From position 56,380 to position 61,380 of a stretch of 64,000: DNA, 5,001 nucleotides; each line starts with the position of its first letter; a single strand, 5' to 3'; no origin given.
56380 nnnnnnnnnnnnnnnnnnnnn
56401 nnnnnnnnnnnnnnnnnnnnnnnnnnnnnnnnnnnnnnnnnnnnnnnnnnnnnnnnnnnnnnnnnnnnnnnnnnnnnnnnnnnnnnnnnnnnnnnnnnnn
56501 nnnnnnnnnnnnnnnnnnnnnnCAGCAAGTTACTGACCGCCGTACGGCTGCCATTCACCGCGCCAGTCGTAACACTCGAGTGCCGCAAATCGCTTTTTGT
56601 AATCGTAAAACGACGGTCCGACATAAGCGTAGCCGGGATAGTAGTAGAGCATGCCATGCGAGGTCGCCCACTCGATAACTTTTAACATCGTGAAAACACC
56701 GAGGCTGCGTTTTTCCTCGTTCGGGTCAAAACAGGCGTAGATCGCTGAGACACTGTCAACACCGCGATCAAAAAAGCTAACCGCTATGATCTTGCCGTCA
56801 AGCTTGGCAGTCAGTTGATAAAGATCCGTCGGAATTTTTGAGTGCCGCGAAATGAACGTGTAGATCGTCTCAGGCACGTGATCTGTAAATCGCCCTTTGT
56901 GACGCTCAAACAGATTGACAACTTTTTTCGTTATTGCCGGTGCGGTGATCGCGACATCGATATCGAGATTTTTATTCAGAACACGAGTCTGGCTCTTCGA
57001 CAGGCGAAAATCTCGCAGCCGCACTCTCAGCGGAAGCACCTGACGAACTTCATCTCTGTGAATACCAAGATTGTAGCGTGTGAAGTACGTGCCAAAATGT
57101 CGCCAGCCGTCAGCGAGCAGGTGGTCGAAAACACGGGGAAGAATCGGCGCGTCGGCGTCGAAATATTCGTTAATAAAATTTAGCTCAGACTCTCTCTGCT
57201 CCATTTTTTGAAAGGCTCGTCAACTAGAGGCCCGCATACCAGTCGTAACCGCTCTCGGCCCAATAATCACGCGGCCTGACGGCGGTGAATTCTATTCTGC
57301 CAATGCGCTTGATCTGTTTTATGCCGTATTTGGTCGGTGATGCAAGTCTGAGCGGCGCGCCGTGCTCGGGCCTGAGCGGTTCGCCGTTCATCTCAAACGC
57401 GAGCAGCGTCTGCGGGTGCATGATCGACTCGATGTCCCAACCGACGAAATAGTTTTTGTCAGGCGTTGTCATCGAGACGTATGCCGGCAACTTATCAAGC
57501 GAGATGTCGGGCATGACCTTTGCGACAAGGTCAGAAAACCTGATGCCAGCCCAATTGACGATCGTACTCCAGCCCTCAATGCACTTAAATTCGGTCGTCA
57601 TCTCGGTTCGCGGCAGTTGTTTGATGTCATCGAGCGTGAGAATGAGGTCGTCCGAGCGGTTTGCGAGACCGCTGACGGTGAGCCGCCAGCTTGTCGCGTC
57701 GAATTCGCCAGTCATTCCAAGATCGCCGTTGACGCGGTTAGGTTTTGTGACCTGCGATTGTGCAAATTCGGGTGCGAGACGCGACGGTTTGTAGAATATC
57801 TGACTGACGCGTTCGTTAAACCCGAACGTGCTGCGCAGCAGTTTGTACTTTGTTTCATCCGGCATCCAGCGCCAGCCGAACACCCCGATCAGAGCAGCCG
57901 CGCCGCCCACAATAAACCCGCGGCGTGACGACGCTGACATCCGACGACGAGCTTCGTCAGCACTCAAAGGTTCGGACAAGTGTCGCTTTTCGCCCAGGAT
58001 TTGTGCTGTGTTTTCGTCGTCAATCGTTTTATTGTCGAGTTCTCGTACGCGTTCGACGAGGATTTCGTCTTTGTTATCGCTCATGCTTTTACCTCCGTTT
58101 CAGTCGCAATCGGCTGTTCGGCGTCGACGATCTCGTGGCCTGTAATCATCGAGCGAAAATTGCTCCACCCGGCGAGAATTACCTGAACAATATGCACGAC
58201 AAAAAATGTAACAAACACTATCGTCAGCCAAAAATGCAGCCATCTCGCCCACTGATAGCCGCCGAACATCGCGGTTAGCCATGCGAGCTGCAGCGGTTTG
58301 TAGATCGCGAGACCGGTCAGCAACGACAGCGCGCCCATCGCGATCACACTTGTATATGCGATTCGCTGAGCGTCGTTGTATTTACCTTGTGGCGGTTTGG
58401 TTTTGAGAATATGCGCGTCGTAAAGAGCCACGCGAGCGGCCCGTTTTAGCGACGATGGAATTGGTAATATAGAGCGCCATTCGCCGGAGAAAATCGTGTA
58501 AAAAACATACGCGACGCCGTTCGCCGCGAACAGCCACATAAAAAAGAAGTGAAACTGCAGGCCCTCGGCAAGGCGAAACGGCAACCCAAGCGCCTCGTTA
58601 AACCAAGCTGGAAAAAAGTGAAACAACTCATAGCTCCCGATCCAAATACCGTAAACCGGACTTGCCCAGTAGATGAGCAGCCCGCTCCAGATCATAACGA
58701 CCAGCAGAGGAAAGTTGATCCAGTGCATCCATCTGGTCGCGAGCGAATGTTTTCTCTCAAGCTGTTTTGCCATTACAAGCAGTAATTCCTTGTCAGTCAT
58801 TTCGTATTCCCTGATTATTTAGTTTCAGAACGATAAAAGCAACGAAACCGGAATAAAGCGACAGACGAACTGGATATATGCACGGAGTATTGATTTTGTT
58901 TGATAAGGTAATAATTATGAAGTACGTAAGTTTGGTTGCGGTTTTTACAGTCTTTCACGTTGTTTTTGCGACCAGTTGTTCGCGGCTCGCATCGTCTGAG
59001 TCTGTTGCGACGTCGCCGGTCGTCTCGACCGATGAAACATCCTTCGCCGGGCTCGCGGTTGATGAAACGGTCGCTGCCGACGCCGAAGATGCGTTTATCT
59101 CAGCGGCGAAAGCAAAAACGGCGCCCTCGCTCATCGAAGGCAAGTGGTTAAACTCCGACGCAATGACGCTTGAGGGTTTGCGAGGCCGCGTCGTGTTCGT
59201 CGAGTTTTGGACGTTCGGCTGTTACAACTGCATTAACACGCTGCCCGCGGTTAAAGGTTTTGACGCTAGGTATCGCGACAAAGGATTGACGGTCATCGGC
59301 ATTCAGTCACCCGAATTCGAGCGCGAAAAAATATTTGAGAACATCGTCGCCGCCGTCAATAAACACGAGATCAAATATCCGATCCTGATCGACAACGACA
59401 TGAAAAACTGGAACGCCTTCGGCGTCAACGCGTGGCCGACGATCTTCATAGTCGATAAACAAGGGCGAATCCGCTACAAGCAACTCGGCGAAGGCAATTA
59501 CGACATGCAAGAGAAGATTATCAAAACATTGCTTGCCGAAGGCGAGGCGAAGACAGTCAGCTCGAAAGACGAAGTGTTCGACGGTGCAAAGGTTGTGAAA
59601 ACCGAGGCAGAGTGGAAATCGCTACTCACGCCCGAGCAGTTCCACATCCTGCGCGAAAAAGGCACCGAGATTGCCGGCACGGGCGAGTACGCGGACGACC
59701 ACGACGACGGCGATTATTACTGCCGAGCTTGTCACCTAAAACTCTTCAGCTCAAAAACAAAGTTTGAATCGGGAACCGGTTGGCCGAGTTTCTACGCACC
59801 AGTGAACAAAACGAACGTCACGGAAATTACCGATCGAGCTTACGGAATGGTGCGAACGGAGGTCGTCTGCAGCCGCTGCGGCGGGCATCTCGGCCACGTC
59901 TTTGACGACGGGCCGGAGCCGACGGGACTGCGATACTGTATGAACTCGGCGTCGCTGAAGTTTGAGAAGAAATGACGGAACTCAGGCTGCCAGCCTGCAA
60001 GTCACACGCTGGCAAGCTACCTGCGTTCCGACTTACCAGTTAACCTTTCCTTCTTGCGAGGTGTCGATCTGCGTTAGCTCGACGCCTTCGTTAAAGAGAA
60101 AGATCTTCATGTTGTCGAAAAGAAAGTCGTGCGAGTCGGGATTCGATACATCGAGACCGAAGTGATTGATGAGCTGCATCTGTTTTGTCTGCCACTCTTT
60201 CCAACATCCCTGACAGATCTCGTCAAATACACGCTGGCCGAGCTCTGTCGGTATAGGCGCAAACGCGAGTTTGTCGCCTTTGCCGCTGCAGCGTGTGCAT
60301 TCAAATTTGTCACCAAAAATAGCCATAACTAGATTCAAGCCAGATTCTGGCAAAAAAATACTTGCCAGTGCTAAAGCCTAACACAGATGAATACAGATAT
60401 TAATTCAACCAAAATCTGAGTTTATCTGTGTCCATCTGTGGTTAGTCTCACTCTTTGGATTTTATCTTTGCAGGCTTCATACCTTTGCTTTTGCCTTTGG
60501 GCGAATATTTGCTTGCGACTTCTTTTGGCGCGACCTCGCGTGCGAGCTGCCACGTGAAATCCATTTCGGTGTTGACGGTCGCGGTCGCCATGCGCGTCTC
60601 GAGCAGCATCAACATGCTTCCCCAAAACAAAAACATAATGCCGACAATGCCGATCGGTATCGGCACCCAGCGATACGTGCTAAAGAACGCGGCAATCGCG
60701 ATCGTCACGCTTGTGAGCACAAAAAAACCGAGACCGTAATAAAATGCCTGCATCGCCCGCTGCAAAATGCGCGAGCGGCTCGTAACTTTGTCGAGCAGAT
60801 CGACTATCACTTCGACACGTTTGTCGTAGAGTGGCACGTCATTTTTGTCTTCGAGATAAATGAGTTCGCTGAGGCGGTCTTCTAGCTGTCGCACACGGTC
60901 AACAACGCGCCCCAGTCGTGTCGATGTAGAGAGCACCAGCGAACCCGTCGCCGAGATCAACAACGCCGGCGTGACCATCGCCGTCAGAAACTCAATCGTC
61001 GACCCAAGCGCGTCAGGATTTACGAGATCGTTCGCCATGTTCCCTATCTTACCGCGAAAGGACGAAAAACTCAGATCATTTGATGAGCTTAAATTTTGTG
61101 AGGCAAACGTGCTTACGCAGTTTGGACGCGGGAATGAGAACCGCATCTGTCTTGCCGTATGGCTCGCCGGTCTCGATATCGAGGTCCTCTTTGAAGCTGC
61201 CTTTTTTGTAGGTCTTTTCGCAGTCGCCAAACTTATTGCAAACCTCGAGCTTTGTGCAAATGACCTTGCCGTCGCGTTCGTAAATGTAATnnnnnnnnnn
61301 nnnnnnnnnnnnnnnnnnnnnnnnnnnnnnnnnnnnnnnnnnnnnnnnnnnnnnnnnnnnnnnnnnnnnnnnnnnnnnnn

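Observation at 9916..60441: Census: four families of inverted arms built from 7-9 nt tandem units occupy most intergenic gaps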

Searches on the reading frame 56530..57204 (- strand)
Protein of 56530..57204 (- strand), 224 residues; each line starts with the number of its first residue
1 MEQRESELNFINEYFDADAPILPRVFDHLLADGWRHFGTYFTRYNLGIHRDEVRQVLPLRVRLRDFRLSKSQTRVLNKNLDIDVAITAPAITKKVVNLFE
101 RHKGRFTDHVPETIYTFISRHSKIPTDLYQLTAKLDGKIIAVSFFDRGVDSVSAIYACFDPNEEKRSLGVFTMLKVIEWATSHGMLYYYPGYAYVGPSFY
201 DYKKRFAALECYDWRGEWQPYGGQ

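Call 75: search_protein_families(library=pfam, proteins=[window:56530-57204:-], max_evalue=0.0001)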
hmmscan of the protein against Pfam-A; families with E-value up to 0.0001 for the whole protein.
window:56530-57204:- (224 aa): 2 families
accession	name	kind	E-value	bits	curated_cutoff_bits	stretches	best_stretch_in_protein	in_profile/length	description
PF04377.21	ATE_C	-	1.1e-18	68.5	25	1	101-212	13-121/122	Arginine-tRNA-protein transferase, C terminus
PF13480.13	Acetyltransf_6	-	1.6e-05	25.5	22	1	96-203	39-142/143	Acetyltransferase (GNAT) domain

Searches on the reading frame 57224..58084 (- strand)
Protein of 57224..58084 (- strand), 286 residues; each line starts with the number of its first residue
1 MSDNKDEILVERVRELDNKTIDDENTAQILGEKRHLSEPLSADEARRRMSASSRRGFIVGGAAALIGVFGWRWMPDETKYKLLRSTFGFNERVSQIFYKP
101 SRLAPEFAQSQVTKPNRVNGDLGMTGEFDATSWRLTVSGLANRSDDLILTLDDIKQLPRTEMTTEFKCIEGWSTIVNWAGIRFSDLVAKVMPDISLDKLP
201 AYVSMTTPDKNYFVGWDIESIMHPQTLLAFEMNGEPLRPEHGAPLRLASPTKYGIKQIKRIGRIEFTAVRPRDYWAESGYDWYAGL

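Call 75: search_protein_families(library=pfam, proteins=[window:57224-58084:-], max_evalue=0.0001)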
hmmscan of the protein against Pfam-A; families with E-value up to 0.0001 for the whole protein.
window:57224-58084:- (286 aa): 1 family
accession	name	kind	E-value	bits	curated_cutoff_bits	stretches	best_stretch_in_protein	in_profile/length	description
PF00174.25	Oxidored_molyb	-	1.9e-30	106.1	24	1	127-275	6-169/169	Oxidoreductase molybdopterin binding domain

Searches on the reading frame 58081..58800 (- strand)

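Call 75: search_protein_families(library=pfam, proteins=[window:58081-58800:-], max_evalue=0.0001)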
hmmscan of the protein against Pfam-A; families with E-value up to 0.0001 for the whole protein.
window:58081-58800:- (239 aa): 1 family
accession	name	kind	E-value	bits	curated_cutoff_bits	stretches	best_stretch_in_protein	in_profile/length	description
PF01292.26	Ni_hydr_CYTB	-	1.3e-19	71.1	30.1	1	18-221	2-179/179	Prokaryotic cytochrome b561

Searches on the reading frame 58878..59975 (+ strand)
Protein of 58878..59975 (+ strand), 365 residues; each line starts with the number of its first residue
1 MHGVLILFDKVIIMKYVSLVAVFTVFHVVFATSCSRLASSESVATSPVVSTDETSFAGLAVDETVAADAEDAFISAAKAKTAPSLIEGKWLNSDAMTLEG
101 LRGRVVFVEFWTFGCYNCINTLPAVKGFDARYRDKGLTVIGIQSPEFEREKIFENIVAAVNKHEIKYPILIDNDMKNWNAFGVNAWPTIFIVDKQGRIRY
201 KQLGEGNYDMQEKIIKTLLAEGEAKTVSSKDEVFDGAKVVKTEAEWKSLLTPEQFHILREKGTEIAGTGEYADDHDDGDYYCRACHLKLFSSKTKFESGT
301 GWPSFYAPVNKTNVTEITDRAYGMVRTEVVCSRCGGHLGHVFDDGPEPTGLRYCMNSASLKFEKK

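Call 75: search_protein_families(library=pfam, proteins=[window:58878-59975:+], max_evalue=0.0001)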
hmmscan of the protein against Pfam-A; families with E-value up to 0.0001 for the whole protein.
window:58878-59975:+ (365 aa): 4 families
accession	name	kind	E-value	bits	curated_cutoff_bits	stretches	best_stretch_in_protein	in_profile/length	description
PF01641.26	SelR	-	9.4e-50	167.9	24.9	1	250-363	1-115/116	SelR domain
PF00578.27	AhpC-TSA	-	7.1e-14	52.3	26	1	93-200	15-123/124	AhpC/TSA family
PF08534.16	Redoxin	-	3e-13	50.2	26.6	1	92-217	17-146/148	Redoxin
PF13905.12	Thioredoxin_8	-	3.1e-08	34.3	27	1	103-198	1-94/94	Thioredoxin-like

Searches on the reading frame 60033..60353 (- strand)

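Call 20: search_protein_families(library=pfam, proteins=[window:60033-60353:-], max_evalue=0.01)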
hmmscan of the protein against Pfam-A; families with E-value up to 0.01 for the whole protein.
window:60033-60353:- (106 aa): 1 family
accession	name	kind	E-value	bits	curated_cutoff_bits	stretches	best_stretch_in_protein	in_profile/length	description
PF04362.19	Iron_traffic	-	2.1e-18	66.3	27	1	18-93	6-81/88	Bacterial Fe(2+) trafficking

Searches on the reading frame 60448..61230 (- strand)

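Call 75: search_protein_families(library=pfam, proteins=[window:60448-61230:-], max_evalue=0.0001)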
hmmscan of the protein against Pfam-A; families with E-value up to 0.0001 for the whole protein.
window:60448-61230:- (260 aa): 1 family
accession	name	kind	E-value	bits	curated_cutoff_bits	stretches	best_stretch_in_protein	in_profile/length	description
PF11026.13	DUF2721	-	4.1e-22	78.9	28.3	1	85-220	1-128/129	Protein of unknown function (DUF2721)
